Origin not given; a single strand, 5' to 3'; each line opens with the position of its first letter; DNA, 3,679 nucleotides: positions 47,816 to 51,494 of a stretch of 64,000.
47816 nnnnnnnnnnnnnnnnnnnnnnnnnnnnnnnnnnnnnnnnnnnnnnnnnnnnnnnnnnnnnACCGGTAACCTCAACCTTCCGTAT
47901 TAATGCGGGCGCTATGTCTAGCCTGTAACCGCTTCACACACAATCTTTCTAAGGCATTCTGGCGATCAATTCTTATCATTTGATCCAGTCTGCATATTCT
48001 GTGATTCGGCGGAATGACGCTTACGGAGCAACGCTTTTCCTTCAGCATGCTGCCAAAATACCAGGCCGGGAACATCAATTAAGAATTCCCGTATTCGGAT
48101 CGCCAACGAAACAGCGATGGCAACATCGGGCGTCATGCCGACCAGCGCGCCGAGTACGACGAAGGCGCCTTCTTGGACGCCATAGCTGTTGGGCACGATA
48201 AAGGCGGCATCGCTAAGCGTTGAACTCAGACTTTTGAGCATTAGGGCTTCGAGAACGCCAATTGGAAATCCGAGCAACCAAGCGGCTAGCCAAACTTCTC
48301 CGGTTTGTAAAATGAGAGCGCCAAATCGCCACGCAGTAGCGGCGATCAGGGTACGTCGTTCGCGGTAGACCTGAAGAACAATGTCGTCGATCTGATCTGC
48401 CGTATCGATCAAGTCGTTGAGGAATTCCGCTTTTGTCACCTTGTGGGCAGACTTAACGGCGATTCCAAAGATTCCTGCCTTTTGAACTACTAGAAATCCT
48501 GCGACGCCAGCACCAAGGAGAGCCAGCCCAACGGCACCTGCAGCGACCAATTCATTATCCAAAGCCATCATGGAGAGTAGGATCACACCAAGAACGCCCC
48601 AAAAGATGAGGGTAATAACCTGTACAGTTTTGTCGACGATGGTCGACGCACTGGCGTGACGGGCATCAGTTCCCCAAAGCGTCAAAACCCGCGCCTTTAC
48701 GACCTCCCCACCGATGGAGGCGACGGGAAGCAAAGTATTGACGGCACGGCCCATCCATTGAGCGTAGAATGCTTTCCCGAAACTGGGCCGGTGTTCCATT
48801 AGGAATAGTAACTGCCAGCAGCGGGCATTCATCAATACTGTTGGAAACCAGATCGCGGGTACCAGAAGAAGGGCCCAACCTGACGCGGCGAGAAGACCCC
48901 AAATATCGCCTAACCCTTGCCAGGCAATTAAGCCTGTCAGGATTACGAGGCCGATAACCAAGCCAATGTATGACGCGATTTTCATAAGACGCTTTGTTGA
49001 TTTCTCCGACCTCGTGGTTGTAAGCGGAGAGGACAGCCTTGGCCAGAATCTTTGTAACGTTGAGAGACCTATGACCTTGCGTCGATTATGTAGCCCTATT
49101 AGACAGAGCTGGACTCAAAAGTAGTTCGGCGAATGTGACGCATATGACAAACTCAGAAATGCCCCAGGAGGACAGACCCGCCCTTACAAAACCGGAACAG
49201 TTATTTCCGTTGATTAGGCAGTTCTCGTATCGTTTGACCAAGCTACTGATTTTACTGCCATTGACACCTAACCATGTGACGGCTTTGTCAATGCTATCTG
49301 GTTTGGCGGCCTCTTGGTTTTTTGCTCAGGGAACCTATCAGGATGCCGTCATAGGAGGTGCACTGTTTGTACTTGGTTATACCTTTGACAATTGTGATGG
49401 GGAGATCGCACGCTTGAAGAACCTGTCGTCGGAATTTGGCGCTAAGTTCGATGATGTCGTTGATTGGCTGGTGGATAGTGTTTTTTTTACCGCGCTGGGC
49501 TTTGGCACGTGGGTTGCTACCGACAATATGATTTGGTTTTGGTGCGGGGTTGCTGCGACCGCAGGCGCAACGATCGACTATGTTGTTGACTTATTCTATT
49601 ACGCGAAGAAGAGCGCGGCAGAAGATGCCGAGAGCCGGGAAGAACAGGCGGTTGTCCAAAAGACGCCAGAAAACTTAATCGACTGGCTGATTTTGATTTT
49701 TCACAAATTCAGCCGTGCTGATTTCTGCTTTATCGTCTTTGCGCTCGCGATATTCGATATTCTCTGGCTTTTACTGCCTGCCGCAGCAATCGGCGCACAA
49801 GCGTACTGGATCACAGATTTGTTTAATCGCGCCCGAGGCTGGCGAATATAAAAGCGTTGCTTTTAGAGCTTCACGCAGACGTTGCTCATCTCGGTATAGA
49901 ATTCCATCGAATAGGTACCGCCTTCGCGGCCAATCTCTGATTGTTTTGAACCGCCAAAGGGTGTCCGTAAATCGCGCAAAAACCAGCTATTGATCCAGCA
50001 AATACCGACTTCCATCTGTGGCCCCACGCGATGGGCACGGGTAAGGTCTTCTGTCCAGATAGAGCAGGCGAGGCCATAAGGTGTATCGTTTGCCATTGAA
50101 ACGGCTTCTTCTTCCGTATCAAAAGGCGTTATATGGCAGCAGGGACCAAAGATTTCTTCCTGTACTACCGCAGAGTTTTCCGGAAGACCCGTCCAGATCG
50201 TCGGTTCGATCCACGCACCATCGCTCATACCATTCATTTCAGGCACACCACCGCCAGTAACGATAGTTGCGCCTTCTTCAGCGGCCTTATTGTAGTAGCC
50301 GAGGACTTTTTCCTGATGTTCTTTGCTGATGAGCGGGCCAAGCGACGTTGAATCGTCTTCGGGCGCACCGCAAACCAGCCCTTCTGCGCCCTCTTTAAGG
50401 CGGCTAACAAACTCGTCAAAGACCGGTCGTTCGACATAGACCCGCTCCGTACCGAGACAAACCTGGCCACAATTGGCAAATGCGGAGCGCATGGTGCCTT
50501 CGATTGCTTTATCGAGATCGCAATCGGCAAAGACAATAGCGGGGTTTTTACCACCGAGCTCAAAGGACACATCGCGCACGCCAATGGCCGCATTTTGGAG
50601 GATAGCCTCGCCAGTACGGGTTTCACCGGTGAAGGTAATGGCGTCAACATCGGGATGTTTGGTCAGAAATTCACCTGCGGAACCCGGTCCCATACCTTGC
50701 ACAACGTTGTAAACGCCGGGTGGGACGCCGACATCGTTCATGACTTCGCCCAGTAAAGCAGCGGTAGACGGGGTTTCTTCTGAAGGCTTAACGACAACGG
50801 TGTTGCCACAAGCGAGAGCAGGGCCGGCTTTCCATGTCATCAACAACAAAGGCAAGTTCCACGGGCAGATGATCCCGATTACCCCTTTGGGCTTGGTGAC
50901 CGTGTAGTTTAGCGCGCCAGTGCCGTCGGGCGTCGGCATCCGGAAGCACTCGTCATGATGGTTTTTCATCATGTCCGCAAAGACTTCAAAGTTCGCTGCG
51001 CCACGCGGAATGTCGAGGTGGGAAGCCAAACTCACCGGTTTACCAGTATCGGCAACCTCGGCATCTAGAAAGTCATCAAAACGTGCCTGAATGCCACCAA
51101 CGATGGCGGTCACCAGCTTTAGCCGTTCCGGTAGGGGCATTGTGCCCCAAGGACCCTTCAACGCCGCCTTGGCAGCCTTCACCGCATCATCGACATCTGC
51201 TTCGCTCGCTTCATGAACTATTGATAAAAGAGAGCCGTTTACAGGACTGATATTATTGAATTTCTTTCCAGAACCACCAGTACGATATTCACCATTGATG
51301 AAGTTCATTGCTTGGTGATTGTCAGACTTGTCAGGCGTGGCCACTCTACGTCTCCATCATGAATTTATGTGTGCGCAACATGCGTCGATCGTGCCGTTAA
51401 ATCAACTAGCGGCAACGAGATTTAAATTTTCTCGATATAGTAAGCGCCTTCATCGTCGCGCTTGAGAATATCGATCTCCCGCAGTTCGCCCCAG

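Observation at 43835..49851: Hopanoid side-chain cluster (hpnL-like, hpnI, hpnJ, hpnK) fused in one operon with a CDP-alcohol phosphatidyltransferase, plus a second copy placed divergently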

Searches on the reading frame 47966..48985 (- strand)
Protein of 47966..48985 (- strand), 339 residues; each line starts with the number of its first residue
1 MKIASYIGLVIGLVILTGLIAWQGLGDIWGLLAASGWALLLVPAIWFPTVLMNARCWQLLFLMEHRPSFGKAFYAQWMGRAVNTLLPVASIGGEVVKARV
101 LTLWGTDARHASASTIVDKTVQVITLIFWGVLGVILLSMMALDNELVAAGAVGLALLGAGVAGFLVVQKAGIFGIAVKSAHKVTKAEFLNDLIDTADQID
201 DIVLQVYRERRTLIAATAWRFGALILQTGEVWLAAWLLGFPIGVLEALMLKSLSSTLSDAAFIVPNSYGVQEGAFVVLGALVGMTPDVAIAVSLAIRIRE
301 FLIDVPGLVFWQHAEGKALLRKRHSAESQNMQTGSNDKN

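Call 3: search_protein_families(library=ncbifam, proteins=[window:47966-48985:-], max_evalue=0.001)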
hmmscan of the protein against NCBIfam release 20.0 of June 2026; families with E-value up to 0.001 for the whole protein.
window:47966-48985:- (339 aa): 2 families
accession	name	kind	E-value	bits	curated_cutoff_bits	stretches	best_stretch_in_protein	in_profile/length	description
TIGR03476.1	HpnL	subfamily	2.2e-75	253.9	195.65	1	1-315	1-318/318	putative membrane protein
TIGR00374.1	TIGR00374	subfamily_domain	4.9e-14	52.5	43.2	1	9-299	1-297/323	flippase-like domain-containing protein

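Call 4: search_protein_families(library=pfam, proteins=[window:47966-48985:-], max_evalue=0.001)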
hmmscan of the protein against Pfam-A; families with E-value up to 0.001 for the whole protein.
window:47966-48985:- (339 aa): 1 family
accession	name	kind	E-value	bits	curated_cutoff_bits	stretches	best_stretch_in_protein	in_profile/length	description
PF03706.18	LPG_synthase_TM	-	8.9e-31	107.9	33.4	1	10-303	2-297/302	Lysylphosphatidylglycerol synthase TM region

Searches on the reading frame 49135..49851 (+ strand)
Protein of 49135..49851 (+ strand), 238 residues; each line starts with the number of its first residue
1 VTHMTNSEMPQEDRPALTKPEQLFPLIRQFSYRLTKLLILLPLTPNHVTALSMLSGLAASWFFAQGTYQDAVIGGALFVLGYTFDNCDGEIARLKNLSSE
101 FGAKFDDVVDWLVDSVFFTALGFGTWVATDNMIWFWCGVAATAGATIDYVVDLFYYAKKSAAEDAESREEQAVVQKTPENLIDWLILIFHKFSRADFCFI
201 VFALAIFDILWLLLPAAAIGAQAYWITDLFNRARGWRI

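Call 3: search_protein_families(library=ncbifam, proteins=[window:49135-49851:+], max_evalue=0.001)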
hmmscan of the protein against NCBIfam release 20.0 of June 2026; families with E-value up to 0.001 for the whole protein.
window:49135-49851:+ (238 aa): 6 families
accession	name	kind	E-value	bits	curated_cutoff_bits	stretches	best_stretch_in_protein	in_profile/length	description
NF040950.1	archin_ph_syn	equivalog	1.1e-16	61.2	180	1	25-139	6-118/191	archaetidylinositol phosphate synthase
NF041135.1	IPPtranDIPPsyn_Thcocales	equivalog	6.3e-16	58.4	580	1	27-204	235-403/419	bifunctional L-myo-inositol-1-phosphate cytidylyltransferase/CDP-L-myo-inositol myo-inositolphosphotransferase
NF045883.1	PIPSynth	equivalog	1.3e-12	47.9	170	1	34-192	14-164/197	phosphatidylinositol phosphate synthase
NF052561.1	PIPSynBT1523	equivalog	2.6e-10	40.4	350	1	34-121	16-110/232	hypothetical protein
TIGR00473.1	pssA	equivalog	7.2e-07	29.4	107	1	49-120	1-69/153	CDP-diacylglycerol--serine O-phosphatidyltransferase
TIGR00560.1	pgsA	equivalog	0.0003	21.3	109.1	1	64-126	26-89/183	CDP-diacylglycerol--glycerol-3-phosphate 3-phosphatidyltransferase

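Call 4: search_protein_families(library=pfam, proteins=[window:49135-49851:+], max_evalue=0.001)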
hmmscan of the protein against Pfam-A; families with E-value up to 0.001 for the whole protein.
window:49135-49851:+ (238 aa): 1 family
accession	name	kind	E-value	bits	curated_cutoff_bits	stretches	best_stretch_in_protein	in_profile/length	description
PF01066.26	CDP-OH_P_transf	-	2.8e-11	44.5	22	1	44-143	3-97/152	CDP-alcohol phosphatidyltransferase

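Call 47: find_homologous_proteins(query=window:49135-49848:+, max_evalue=0.00001)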
Query window:49135-49848:+ (238 aa): 736 proteins with E <= 0.00001 among 2900 candidates; the best 120 are listed.
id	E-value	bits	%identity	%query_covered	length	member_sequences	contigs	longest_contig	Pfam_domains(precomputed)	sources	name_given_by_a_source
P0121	1.1e-154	531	100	99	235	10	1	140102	PF01066.27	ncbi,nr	ncbi:MAG: hypothetical protein GKS01_15080 [Alphaproteobacteria bacterium]|nr:hypothetical protein [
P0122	1.1e-138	479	87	99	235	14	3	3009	PF01066.27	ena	-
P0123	1.4e-134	466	86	99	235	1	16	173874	PF01066.27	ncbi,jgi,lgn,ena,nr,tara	ncbi:MAG: hypothetical protein CMM52_00220 [Rhodospirillaceae bacterium]|nr:hypothetical protein [Rh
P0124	9.3e-95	335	68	93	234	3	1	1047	PF01066.27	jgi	-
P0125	2.9e-93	330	64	93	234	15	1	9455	PF01066.27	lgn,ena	-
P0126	6.9e-93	329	60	100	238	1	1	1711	PF01066.27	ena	-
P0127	1.4e-91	325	63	93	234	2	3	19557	PF01066.27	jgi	-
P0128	2.2e-91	324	62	93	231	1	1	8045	PF01066.27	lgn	-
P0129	3.6e-91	323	64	95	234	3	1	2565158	PF01066.27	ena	-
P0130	2.6e-90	321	62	98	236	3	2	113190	PF01066.27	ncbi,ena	-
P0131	2.7e-90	321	61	95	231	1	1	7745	PF01066.27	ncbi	-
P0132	5.8e-90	320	62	96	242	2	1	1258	PF01066.27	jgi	jgi:phosphatidylglycerophosphate synthase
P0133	1.2e-89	319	60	98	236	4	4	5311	PF01066.27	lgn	-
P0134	1.4e-89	318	60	97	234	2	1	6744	PF01066.27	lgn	-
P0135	1.8e-89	318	63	93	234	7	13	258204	PF01066.27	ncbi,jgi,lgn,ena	jgi:phosphatidylglycerophosphate synthase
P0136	2.1e-89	318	59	100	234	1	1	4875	PF01066.27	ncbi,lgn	-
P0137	4.4e-89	317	63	95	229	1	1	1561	PF01066.27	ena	-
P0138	6.1e-89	316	60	96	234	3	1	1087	PF01066.27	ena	-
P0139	7.0e-89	316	60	95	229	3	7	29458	PF01066.27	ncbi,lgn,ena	-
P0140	7.7e-89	316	59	96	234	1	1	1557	PF01066.27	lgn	-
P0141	8.4e-89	316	64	95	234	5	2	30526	PF01066.27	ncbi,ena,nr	ncbi:MAG: CDP-alcohol phosphatidyltransferase family protein [Rhodospirillaceae bacterium]|nr:CDP-al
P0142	1.6e-88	315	60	99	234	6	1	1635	PF01066.27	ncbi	-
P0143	1.8e-88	315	60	97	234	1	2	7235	PF01066.27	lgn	-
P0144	2.2e-88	314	59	100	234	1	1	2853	PF01066.27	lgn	-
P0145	3.3e-88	314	61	98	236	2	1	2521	PF01066.27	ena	-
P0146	4.2e-88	313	60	95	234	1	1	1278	PF01066.27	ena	-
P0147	5.4e-88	313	63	93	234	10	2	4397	PF01066.27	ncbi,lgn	-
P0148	6.1e-88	313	63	93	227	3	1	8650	PF01066.27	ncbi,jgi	-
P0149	7.1e-88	313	62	93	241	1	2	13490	PF01066.27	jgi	jgi:hypothetical protein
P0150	7.9e-88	313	61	96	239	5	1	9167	PF01066.27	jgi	jgi:hypothetical protein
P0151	8.2e-88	312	62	93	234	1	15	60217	PF01066.27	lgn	-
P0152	8.5e-88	312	62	93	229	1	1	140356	PF01066.27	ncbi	-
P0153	8.5e-88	312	62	93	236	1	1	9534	PF01066.27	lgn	-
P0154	8.8e-88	312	62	93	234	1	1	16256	PF01066.27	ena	-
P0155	9.7e-88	312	62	93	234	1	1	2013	PF01066.27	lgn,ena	-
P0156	1.0e-87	312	62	93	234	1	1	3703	PF01066.27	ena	-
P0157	1.1e-87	312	62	93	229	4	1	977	PF01066.27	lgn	-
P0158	1.4e-87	312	63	93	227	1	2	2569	PF01066.27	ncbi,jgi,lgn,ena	-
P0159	1.5e-87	312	62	93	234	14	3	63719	PF01066.27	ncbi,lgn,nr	ncbi:MAG: CDP-alcohol phosphatidyltransferase family protein [Rhodospirillales bacterium]|nr:CDP-alc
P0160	1.6e-87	312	60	96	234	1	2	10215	PF01066.27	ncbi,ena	-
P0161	2.9e-87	311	61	93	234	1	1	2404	PF01066.27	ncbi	-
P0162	3.0e-87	311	62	93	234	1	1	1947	PF01066.27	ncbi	-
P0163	3.4e-87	310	57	100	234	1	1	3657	PF01066.27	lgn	-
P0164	4.1e-87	310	59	97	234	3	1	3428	PF01066.27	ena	-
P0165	5.1e-87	310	61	93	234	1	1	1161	PF01066.27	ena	-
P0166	5.2e-87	310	62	93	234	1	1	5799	PF01066.27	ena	-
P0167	5.5e-87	310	61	93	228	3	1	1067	PF01066.27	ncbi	-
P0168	5.8e-87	310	61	93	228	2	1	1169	PF01066.27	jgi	-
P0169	6.5e-87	310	59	97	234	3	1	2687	PF01066.27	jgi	jgi:phosphatidylglycerophosphate synthase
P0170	7.4e-87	309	61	93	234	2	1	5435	PF01066.27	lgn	-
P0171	7.9e-87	309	61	93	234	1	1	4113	PF01066.27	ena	-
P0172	8.0e-87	309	59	97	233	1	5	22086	PF01066.27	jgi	jgi:phosphatidylglycerophosphate synthase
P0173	8.0e-87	309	61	93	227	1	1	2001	PF01066.27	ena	-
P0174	8.2e-87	309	58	98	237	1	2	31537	PF01066.27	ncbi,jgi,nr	ncbi:MAG: CDP-alcohol phosphatidyltransferase family protein [Rhodospirillales bacterium]|nr:CDP-alc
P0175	8.4e-87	309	58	98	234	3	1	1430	PF01066.27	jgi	-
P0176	9.5e-87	309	59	97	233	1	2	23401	PF01066.27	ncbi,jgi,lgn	ncbi:MAG: archaetidylinositol phosphate synthase [Gammaproteobacteria bacterium]|jgi:archaetidylinos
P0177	1.0e-86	309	61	93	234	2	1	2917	PF01066.27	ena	-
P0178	1.1e-86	309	61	93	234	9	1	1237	PF01066.27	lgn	-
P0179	1.2e-86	309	62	93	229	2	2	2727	PF01066.27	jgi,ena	jgi:phosphatidylglycerophosphate synthase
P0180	1.2e-86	309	58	97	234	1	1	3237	PF01066.27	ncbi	-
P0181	1.3e-86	309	62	93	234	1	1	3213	PF01066.27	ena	-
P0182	1.3e-86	309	56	100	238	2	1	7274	PF01066.27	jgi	-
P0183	1.4e-86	308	61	93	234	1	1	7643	PF01066.27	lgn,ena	-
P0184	1.5e-86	308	61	93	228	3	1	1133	PF01066.27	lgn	-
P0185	1.7e-86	308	59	93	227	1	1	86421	PF01066.27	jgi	-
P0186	1.9e-86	308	57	97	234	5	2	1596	PF01066.27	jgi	jgi:phosphatidylglycerophosphate synthase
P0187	2.4e-86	308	63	94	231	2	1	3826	PF01066.27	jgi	jgi:hypothetical protein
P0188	2.7e-86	307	60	95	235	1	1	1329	PF01066.27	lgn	-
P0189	2.8e-86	307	61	93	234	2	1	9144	PF01066.27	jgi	-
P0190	3.1e-86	307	60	93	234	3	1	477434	PF01066.27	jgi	-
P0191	3.1e-86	307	62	93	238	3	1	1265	PF01066.27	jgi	-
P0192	3.3e-86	307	61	92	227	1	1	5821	PF01066.27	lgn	-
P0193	3.6e-86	307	61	93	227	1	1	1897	PF01066.27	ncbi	-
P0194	3.8e-86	307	61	93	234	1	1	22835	PF01066.27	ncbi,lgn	-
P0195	4.0e-86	307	61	93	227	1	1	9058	PF01066.27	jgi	-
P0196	4.4e-86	307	58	95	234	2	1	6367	PF01066.27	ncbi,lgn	ncbi:MAG: CDP-alcohol phosphatidyltransferase family protein [Kiloniellaceae bacterium]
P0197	5.9e-86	306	60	92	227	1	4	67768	PF01066.27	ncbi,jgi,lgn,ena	-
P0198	6.8e-86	306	61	96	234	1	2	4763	PF01066.27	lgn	-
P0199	7.0e-86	306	57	97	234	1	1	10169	PF01066.27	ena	-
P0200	7.5e-86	306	61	93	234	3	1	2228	PF01066.27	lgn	-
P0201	7.9e-86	306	60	92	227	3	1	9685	PF01066.27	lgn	-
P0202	8.1e-86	306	60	92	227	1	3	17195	PF01066.27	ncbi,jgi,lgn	ncbi:MAG: phosphatidylglycerophosphate synthase [Gammaproteobacteria bacterium]|jgi:phosphatidylglyc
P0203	9.8e-86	306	58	98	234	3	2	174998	PF01066.27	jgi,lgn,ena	jgi:phosphatidylglycerophosphate synthase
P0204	1.0e-85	306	61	93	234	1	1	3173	PF01066.27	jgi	-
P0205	1.2e-85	305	59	98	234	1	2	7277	PF01066.27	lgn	-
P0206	1.7e-85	305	59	97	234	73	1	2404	PF01066.27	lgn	-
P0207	1.8e-85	305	59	95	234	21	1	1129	PF01066.27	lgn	-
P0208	2.0e-85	305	59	92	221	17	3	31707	PF01066.27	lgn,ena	-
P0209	2.5e-85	304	57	96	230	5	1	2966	PF01066.27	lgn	-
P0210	2.7e-85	304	62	93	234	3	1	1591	PF01066.27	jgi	jgi:phosphatidylglycerophosphate synthase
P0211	2.8e-85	304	59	98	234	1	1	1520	PF01066.27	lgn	-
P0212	3.0e-85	304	56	97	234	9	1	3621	PF01066.27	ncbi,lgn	-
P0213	3.9e-85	304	60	92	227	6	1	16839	PF01066.27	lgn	-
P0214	3.9e-85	304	58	98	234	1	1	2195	PF01066.27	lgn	-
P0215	4.1e-85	304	56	98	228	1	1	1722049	PF01066.27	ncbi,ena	-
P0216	4.6e-85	303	58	95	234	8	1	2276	PF01066.27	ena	-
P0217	7.2e-85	303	60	93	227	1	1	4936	PF01066.27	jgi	-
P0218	7.5e-85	303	60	93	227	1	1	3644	PF01066.27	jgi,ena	-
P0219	7.6e-85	303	60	93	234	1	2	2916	PF01066.27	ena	-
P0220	8.3e-85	303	60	95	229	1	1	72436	PF01066.27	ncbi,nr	ncbi:MAG: hypothetical protein GEU92_03600 [Alphaproteobacteria bacterium]|nr:hypothetical protein [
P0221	9.0e-85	303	59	98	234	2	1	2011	PF01066.27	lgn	-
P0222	9.5e-85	302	60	93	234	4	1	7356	PF01066.27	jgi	-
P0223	9.5e-85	302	58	96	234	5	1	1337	PF01066.27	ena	-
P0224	9.5e-85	302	60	95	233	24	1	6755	PF01066.27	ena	-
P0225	9.7e-85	302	60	93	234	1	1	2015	PF01066.27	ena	-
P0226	1.4e-84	302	58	96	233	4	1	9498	PF01066.27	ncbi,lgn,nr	ncbi:MAG: CDP-alcohol phosphatidyltransferase family protein [Rhodospirillales bacterium]|nr:CDP-alc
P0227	1.5e-84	302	60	93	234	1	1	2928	PF01066.27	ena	-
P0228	1.5e-84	302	58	93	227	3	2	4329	PF01066.27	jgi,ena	-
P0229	1.6e-84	302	60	95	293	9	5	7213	PF01066.27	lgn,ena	-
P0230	1.6e-84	302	58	98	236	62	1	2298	PF01066.27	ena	-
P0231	1.7e-84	302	59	93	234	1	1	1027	PF01066.27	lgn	-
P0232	1.9e-84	301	59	93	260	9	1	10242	PF01066.27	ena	-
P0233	2.2e-84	301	57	97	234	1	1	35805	PF01066.27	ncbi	-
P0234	2.2e-84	301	58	97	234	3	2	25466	PF01066.27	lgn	-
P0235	2.4e-84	301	60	93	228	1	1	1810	PF01066.27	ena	-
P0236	2.6e-84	301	62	92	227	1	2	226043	PF01066.27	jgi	jgi:phosphatidylglycerophosphate synthase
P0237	2.6e-84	301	59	93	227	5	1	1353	PF01066.27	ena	-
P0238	2.6e-84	301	60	93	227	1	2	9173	PF01066.27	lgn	-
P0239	3.1e-84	301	57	93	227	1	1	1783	PF01066.27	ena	-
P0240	3.2e-84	301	59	93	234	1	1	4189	PF01066.27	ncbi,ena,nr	ncbi:MAG: CDP-alcohol phosphatidyltransferase family protein [Gammaproteobacteria bacterium]|nr:CDP-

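Call 48: find_encoding_contigs(protein=P0121, flank=10000, max_places=2)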
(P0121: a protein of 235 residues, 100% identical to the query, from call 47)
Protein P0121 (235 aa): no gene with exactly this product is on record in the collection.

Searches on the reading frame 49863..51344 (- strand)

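Call 3: search_protein_families(library=ncbifam, proteins=[window:49863-51344:-], max_evalue=0.001)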
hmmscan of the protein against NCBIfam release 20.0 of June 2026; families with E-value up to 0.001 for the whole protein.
window:49863-51344:- (493 aa): 44 families (the best 25 are shown)
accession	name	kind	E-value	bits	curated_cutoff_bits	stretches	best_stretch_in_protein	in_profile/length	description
TIGR03216.1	OH_muco_semi_DH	equivalog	7.9e-257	852.5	693.25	1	14-493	3-481/481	2-hydroxymuconic semialdehyde dehydrogenase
TIGR02299.1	HpaE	equivalog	6.6e-153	509.8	638.35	1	14-492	3-477/488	5-carboxymethyl-2-hydroxymuconate semialdehyde dehydrogenase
NF009725.0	PRK13252.1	equivalog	5.3e-140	467.1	593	1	9-493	4-481/488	betaine-aldehyde dehydrogenase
TIGR01804.1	BADH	equivalog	9.4e-138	459.6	668.6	1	15-486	1-466/467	betaine-aldehyde dehydrogenase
NF045736.1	PaDhStyDRhodo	equivalog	5.2e-128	427.6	800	1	14-491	5-477/479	phenylacetaldehyde dehydrogenase StyD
NF010000.0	PRK13473.1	subfamily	6.4e-127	424.1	615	1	12-492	3-473/475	aminobutyraldehyde dehydrogenase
NF045735.1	PaDhStyDPseudo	equivalog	4.7e-119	398.2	850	1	14-491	5-481/483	phenylacetaldehyde dehydrogenase StyD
NF050026.1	AcaldDHExaC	equivalog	1.3e-108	363.8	900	1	11-491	15-493/503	acetaldehyde dehydrogenase ExaC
TIGR01780.1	SSADH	subfamily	1e-106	357.5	646.35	1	33-486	3-447/448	succinate-semialdehyde dehydrogenase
NF007352.0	PRK09847.1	equivalog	4.2e-105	352.1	850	1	13-492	21-492/495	aldehyde dehydrogenase PuuC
NF052305.1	DioxValDhHalo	equivalog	1.7e-104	350.4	750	1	11-489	4-479/483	2,5-dioxovalerate dehydrogenase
NF042993.1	AlphKGSA_gudD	equivalog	1.9e-102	343.5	770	1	11-492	3-481/481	alpha-ketoglutaric semialdehyde dehydrogenase GucD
NF006916.0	PRK09407.1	equivalog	1.4e-101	340.7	521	1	23-490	30-491/526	succinic semialdehyde dehydrogenase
TIGR03374.1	ABALDH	equivalog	1.3e-97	327.5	909.3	1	15-492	5-472/472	aminobutyraldehyde dehydrogenase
TIGR04284.1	aldehy_Rv0768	hypoth_equivalog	3.1e-97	326.5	775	1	15-489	4-476/480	aldehyde dehydrogenase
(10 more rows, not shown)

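Call 4: search_protein_families(library=pfam, proteins=[window:49863-51344:-], max_evalue=0.001)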
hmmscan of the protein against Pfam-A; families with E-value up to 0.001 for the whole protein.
window:49863-51344:- (493 aa): 1 family
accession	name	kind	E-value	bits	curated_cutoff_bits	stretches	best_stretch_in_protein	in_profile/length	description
PF00171.27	Aldedh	-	4.8e-156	520.4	23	1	25-489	6-461/461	Aldehyde dehydrogenase family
